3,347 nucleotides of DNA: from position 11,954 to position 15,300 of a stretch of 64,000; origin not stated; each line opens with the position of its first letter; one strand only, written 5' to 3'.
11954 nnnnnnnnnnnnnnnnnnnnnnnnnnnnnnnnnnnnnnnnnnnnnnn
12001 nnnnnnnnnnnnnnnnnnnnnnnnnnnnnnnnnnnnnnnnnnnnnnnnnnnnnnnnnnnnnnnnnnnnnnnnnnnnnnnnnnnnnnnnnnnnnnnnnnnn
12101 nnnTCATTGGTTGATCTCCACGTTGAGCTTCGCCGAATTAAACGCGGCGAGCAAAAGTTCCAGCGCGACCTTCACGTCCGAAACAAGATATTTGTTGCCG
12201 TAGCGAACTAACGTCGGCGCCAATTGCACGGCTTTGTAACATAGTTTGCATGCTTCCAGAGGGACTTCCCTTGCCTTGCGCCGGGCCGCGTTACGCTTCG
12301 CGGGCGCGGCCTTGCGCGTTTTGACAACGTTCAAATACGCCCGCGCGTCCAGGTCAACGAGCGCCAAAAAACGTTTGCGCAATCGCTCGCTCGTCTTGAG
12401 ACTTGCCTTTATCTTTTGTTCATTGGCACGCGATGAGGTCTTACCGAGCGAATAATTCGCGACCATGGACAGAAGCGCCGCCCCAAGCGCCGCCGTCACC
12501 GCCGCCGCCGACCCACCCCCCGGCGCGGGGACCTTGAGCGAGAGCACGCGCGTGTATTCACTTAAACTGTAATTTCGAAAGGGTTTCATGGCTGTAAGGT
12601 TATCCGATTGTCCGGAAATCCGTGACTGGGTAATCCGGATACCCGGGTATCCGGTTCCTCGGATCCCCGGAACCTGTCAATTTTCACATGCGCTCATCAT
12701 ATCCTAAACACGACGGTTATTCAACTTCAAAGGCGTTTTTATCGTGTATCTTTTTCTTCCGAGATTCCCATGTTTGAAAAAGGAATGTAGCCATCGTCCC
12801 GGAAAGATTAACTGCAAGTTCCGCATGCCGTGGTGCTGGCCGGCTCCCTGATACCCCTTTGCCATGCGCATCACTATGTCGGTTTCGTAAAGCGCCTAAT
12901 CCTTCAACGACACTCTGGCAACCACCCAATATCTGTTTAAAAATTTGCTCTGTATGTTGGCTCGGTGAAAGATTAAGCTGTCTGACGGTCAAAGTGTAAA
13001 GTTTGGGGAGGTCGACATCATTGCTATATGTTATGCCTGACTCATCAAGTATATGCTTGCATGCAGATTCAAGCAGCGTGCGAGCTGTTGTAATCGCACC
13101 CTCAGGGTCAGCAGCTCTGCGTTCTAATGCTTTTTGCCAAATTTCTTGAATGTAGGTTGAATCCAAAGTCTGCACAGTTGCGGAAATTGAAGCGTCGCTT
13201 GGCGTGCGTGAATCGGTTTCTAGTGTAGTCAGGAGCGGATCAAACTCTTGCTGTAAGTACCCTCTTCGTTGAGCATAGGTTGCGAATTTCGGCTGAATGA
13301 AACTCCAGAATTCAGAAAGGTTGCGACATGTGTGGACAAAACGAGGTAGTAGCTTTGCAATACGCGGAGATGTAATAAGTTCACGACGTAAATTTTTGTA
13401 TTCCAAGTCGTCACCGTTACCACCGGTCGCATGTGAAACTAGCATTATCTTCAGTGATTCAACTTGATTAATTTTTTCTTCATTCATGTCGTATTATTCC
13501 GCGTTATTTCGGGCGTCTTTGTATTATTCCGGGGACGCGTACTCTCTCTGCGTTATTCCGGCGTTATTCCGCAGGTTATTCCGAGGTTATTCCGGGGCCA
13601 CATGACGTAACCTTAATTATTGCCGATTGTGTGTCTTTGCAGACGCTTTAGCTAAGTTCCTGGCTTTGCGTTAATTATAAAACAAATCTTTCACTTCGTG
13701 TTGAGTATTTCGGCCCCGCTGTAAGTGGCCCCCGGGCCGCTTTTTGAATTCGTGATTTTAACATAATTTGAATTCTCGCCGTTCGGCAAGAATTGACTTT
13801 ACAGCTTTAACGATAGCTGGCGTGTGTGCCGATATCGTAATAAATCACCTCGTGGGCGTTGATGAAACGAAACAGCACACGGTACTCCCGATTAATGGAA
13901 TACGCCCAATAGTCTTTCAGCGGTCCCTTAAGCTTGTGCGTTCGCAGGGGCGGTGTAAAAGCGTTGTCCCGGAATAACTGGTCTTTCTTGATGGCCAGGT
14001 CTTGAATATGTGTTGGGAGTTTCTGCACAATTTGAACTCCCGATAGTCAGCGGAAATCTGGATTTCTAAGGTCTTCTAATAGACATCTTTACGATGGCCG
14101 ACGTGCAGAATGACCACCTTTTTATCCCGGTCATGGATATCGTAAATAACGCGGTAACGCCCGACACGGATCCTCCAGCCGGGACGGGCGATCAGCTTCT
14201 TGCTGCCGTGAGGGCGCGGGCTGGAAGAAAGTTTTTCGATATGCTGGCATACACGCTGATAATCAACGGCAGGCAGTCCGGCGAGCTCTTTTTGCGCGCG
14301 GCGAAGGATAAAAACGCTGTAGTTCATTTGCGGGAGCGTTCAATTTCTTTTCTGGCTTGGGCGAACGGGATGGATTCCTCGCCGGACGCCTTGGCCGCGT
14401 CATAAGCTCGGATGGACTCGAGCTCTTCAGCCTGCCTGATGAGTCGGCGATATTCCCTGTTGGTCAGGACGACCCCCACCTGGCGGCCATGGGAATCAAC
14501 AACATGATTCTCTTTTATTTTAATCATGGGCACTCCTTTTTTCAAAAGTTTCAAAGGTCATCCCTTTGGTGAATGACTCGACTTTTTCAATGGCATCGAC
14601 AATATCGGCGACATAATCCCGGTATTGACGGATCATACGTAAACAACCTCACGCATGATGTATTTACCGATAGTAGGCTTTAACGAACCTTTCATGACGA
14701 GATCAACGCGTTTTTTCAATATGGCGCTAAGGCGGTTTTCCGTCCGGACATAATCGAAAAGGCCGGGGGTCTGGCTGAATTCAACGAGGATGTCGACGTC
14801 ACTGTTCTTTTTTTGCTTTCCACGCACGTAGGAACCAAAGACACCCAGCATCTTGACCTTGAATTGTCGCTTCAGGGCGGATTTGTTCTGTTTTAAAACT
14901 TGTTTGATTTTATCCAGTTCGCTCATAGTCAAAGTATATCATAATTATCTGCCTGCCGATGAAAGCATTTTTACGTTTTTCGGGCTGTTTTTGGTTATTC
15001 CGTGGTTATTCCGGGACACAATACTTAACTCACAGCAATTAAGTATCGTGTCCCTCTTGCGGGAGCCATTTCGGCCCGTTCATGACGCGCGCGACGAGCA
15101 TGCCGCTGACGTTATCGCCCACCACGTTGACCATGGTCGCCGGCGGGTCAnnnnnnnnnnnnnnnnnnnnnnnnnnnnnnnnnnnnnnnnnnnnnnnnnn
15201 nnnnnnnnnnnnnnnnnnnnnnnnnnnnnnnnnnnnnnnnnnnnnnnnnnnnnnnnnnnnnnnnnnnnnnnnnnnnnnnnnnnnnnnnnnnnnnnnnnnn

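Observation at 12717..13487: Stand-alone HEPN (Abi_C-type) protein with an uncharacterised N-terminal domain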

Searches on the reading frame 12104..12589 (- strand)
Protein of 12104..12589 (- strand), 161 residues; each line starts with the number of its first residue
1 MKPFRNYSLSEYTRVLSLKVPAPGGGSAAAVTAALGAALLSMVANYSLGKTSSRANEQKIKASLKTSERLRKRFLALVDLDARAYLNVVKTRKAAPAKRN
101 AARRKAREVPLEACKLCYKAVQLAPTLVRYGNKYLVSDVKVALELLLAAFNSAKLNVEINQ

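Call 4: search_protein_families(library=pfam, proteins=[window:12104-12589:-], max_evalue=1)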
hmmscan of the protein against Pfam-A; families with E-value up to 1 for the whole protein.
window:12104-12589:- (161 aa): 1 family
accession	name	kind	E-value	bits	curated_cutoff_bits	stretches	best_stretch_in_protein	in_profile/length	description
PF04961.17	FTCD_C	-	1.8e-41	142.3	24.5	1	9-160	2-163/182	Formiminotransferase-cyclodeaminase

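Call 42: find_related_loci(query=window:12104-12589:-, collection=metagenome_contigs, flank=8000)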
Query window:12104-12589:- (161 aa) in metagenome_contigs; peptide patterns used: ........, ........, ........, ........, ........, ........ (x = any residue, [..] = any of these).
225 stretches matched a pattern; 39 encode a relative of the query (tblastn E <= 1e-3); 39 distinct loci.
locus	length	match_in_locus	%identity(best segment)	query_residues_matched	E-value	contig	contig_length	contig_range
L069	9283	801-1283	83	1-161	1e-76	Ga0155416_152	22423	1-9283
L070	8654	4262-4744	88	1-161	1e-76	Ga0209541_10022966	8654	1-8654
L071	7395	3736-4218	85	1-161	4e-76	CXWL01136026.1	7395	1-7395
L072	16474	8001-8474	88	1-161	5e-66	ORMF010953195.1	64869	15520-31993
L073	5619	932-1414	87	1-161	1e-64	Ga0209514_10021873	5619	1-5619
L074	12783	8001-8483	87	1-161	1e-64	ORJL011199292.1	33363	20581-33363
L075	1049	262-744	83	1-161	2e-68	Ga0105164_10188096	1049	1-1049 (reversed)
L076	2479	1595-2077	60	1-161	1e-62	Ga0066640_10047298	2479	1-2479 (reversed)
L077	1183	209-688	60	1-161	3e-62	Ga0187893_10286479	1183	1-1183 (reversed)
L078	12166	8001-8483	58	1-161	2e-57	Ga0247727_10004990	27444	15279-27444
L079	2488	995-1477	54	1-161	2e-55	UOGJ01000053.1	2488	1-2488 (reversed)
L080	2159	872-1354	61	1-161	3e-55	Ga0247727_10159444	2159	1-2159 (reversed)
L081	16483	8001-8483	61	1-161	1e-53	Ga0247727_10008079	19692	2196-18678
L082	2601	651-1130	53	1-160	2e-53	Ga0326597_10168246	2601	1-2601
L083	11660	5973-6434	57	1-154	4e-52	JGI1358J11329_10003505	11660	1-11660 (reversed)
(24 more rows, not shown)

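Call 87: search_protein_families(library=pfam, proteins=[L071:2427-2633:+, L071:2640-2909:+, L071:1630-1968:+, L071:1968-2291:+, L071:2955-3323:+, L072:7038-7409:+, L072:7446-7748:+, L072:6193-6732:+], max_evalue=0.1)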
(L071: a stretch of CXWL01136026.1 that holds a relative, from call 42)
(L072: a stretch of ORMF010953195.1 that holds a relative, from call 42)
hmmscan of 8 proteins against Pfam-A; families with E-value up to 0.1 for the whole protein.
L071:2427-2633:+ (69 aa): 1 family
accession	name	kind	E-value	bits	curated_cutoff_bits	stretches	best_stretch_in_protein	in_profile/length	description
PF16591.11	HBM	-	0.094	12.6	29.8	1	8-68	183-239/254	Helical bimodular sensor domain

L071:2640-2909:+ (90 aa): 4 families
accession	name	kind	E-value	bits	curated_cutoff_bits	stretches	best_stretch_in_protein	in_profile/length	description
PF05015.19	HigB-like_toxin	-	3e-05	24.8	27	1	44-78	50-84/91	RelE-like toxin of type II toxin-antitoxin system HigB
PF15738.11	YafQ_toxin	-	3.8e-05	24.3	30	1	10-87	5-84/88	Bacterial toxin of type II toxin-antitoxin system, YafQ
PF24732.2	ParE_like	-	0.0018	18.7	24.4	1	24-89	2-65/67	ParE-like toxin domain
PF05016.21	ParE_toxin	-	0.0093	17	23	1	10-87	3-86/89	ParE toxin of type II toxin-antitoxin system, parDE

L071:1630-1968:+ (113 aa): 1 family
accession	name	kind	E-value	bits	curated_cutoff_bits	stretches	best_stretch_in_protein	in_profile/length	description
PF18924.5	DUF5674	-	1e-40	138.6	27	1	3-109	2-108/109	Protein of unknown function (DUF5674)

L071:1968-2291:+ (108 aa): 0 families

L071:2955-3323:+ (123 aa): 6 families
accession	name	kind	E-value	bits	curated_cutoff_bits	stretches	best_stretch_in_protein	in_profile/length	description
PF10543.14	ORF6N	-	2e-06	28.4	27.8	1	12-45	53-86/86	ORF6N domain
PF14703.12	PHM7_cyt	-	0.0022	18.7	27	1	49-87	28-66/174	Cytosolic domain of 10TM putative phosphate transporter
PF08429.16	PLU-1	-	0.013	15.2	28.5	1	60-105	252-297/338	PLU-1-like protein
PF15440.11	THRAP3_BCLAF1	-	0.013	15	27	1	29-111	398-478/647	THRAP3/BCLAF1 family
PF08765.17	Mor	-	0.056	13.9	24.9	1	66-106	63-101/107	Mor transcription activator family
PF00956.23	NAP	-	0.089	12.4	28.6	0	69-108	14-53/266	Nucleosome assembly protein (NAP)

L072:7038-7409:+ (124 aa): 1 family
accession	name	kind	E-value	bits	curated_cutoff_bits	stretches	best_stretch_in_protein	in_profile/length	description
PF12191.14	stn_TNFRSF12A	-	0.034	15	24.9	1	82-117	72-107/129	Tumour necrosis factor receptor stn_TNFRSF12A_TNFR domain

L072:7446-7748:+ (101 aa): 0 families

L072:6193-6732:+ (180 aa): 0 families

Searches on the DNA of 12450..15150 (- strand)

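Call 77: search_dna_similar(query=L108:8950-9750:+, collection=ecoli_genomes, mode=near, max_rows=8)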
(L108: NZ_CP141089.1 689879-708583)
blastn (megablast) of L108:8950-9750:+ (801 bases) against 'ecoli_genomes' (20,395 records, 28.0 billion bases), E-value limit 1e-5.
Records with a match: 41; places in all: 42; records where one place covers at least 80% of the query: 41.
Genomes with a match: 41 of 5426; with a place that covers at least 80% of the query: 41. Places per genome that has any: lowest 1, median 1, highest 2. On chromosomes: 42 places; on plasmids: 0.
Best place of each record, by identity: >=99% 41.
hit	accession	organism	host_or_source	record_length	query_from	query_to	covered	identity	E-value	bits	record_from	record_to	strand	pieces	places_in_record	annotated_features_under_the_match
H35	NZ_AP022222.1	Escherichia coli strain WP8-S17-ESBL-12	-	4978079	1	801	100%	100.0%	0e+0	1480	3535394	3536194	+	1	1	abortive infection family protein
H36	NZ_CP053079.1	Escherichia coli strain K56-43-un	Homo sapiens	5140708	1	801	100%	100.0%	0e+0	1480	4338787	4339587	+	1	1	abortive infection family protein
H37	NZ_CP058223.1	Escherichia coli strain 550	Homo sapiens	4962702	1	801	100%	100.0%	0e+0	1480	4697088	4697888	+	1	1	abortive infection family protein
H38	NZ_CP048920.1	Escherichia coli strain SCU-101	Homo sapiens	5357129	1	801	100%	100.0%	0e+0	1480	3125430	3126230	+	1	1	abortive infection family protein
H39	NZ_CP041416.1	Escherichia coli strain STEC711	goat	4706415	1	801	100%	100.0%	0e+0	1480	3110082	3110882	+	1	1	abortive infection family protein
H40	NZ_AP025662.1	Escherichia coli strain TUM20902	Homo sapiens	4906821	1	801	100%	100.0%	0e+0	1480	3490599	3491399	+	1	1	abortive infection family protein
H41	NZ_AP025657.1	Escherichia coli strain TUM13867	Homo sapiens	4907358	1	801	100%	100.0%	0e+0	1480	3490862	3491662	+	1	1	abortive infection family protein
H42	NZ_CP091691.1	Escherichia coli strain KMi006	river water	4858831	1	801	100%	100.0%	0e+0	1480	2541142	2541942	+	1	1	abortive infection family protein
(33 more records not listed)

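Call 78: get_annotated_region(hit=H35, flank=9000)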
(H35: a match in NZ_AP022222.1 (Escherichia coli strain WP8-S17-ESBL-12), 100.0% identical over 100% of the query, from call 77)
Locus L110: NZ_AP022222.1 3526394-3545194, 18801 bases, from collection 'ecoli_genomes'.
description: Escherichia coli strain WP8-S17-ESBL-12 chromosome, complete genome
organism: Escherichia coli strain WP8-S17-ESBL-12 (NCBI taxid 562)
replicon: chromosome; assembly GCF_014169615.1
host: -; source: -; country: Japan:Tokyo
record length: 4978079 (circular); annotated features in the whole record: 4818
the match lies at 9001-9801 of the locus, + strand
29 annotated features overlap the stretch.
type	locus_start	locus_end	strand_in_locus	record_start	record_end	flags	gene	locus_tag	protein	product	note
CDS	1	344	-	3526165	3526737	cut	-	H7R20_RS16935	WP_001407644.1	tail assembly protein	-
CDS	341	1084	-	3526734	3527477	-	-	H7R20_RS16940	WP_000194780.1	C40 family peptidase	-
CDS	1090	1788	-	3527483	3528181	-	-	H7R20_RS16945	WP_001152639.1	phage minor tail protein L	-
CDS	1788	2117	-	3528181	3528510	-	-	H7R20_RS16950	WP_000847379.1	phage tail protein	-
CDS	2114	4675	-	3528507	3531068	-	-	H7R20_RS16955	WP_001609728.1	phage tail tape measure protein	-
CDS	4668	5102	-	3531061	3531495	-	-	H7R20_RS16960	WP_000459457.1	phage tail assembly protein T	-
CDS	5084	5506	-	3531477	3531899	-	gpG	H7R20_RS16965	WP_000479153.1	phage tail assembly chaperone G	-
CDS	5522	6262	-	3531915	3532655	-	-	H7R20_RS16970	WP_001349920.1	phage tail protein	-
CDS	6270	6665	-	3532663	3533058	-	-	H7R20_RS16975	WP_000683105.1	phage minor tail U family protein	-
CDS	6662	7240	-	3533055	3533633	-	-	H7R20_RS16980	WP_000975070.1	phage tail protein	-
CDS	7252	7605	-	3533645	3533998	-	-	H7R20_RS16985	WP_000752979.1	head-tail joining protein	-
CDS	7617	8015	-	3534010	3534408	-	-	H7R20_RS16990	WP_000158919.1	DNA-packaging protein FI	-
CDS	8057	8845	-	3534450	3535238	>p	-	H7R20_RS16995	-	major capsid protein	incomplete; partial in the middle of a contig; missing N-terminus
CDS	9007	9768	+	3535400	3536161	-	-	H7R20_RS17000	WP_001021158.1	abortive infection family protein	-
CDS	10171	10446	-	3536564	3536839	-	-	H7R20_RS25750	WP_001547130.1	hypothetical protein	-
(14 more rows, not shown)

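Call 89: search_rna_families(source=window, start=12450, end=15150, threshold=evalue, max_evalue=1)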
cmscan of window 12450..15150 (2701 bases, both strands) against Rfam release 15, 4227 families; matches with E-value up to 1: 1.
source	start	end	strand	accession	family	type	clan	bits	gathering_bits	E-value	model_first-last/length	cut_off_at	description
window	14716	14762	+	RF02946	cow-rumen-1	Gene; sRNA;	-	19.2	53.4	0.4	1-61/61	no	cow-rumen-1 RNA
